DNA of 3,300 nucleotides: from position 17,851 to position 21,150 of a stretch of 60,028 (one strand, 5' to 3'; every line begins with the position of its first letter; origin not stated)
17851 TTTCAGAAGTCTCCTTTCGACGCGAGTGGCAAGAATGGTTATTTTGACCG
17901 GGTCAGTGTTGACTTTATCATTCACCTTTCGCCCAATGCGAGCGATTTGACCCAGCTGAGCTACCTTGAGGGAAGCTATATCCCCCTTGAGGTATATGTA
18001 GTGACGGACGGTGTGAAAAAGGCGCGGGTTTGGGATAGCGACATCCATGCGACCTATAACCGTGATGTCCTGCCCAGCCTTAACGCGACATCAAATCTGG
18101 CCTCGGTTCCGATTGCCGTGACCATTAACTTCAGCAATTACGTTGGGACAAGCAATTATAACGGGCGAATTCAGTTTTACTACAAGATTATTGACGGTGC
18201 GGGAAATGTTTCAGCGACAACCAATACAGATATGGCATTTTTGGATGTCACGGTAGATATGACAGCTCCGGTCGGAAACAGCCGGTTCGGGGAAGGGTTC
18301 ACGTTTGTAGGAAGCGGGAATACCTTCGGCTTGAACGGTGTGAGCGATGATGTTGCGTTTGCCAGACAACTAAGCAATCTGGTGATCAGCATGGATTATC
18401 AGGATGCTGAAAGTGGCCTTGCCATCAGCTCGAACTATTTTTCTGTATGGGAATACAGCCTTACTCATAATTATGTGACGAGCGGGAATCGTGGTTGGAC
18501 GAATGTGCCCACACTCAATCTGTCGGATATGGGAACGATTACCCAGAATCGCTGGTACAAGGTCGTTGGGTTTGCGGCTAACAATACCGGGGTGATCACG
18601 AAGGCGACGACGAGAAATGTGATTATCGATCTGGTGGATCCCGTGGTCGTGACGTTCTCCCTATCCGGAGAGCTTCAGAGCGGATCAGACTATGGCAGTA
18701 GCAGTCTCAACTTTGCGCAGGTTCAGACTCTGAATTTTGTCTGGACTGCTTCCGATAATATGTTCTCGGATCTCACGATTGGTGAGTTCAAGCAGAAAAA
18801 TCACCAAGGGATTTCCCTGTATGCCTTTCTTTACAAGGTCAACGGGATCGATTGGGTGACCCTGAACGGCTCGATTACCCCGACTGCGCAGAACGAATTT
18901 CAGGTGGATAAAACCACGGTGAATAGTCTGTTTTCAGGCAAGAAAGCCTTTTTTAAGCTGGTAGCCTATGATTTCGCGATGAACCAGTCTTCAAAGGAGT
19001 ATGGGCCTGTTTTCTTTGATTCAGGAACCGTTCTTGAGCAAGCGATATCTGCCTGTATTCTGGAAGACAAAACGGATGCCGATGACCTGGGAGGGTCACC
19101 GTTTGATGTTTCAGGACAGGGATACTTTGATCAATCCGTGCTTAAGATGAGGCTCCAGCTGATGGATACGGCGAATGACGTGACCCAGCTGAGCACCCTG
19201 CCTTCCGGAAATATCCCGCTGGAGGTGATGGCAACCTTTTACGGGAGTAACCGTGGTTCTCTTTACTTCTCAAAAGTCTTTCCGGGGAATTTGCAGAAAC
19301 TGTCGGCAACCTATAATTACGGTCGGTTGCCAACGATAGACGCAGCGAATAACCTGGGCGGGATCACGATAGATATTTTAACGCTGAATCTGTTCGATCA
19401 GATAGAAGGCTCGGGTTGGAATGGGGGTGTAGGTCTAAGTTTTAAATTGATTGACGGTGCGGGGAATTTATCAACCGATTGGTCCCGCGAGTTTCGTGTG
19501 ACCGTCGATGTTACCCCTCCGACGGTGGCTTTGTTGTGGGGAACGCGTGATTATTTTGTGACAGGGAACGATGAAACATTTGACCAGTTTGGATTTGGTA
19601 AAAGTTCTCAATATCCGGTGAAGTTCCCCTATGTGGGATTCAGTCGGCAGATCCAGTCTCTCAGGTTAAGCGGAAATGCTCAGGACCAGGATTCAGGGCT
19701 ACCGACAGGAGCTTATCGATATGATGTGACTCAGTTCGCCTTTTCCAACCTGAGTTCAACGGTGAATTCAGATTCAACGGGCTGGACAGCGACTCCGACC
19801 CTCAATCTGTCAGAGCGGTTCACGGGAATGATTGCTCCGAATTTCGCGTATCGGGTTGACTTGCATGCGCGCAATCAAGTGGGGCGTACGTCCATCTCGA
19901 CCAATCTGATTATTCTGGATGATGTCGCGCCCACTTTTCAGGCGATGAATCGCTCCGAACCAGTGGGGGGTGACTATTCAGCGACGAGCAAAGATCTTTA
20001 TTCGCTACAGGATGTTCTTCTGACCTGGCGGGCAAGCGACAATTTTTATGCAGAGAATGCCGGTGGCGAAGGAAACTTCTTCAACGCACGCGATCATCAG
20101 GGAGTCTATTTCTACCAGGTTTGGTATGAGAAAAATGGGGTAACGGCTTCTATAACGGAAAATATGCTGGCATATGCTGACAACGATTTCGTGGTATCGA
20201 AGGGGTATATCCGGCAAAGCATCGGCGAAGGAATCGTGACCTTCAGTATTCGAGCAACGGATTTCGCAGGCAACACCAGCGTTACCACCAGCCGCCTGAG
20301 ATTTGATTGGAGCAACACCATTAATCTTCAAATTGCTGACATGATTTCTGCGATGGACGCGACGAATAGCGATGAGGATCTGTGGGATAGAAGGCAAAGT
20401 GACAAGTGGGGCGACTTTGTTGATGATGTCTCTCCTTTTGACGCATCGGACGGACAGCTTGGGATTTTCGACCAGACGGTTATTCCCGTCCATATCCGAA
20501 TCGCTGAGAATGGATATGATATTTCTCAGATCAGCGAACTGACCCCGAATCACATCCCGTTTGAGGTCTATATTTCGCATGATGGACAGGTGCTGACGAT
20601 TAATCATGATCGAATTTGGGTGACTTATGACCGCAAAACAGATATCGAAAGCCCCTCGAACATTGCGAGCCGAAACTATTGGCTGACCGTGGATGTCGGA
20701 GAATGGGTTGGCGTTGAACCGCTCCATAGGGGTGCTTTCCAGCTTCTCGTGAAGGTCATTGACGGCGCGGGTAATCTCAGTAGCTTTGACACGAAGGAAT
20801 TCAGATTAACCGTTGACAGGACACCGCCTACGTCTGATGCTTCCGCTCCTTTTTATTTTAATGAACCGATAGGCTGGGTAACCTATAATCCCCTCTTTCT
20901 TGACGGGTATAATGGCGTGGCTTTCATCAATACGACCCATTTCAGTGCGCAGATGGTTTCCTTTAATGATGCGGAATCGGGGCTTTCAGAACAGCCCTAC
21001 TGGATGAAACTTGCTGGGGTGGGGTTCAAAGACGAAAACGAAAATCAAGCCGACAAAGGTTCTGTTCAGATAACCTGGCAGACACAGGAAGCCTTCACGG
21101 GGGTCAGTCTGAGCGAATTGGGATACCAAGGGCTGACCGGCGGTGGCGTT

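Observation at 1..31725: One uninterrupted ORF of more than 31.7 kb (at least 10,574 codons), still open at the 5' window edge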

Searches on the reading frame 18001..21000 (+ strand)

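Call 5: search_protein_families(library=pfam, proteins=[window:18001-21000:+], max_evalue=0.01)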
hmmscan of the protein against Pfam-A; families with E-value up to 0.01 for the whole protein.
window:18001-21000:+ (1000 aa): 4 families
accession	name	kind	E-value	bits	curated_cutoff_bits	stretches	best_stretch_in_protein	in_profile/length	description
PF12245.14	Big_3_2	-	2e-08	34.9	23.3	0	14-76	56-116/122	Bacterial Ig-like domain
PF19077.6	Big_13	-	0.00031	21.6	27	0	900-939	62-101/102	Bacterial Ig-like domain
PF17892.7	Cadherin_5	-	0.00071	19.8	26.5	0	50-76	68-95/98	Cadherin-like domain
PF04509.17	CheC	-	0.0017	18.7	22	0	486-509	13-36/38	CheC-like family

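Call 91: search_protein_families(library=ncbifam, proteins=[window:18001-21000:+], max_evalue=0.01)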
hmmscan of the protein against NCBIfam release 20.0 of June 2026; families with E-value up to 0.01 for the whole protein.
window:18001-21000:+ (1000 aa): 3 families
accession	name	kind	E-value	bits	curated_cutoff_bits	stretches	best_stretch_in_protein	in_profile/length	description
NF047446.1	barrel_OmpL47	domain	4.9e-09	36.5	40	0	742-764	41-63/68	OmpL47-type beta-barrel domain-containing protein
NF047441.1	Lepto_OmpL47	equivalog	0.0011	18.7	250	0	911-946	297-330/336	multi-beta-barrel domain surface protein OmpL47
NF012211.1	tand_rpt_95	domain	0.0012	18.8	90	1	46-76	51-80/98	tandem-95 repeat protein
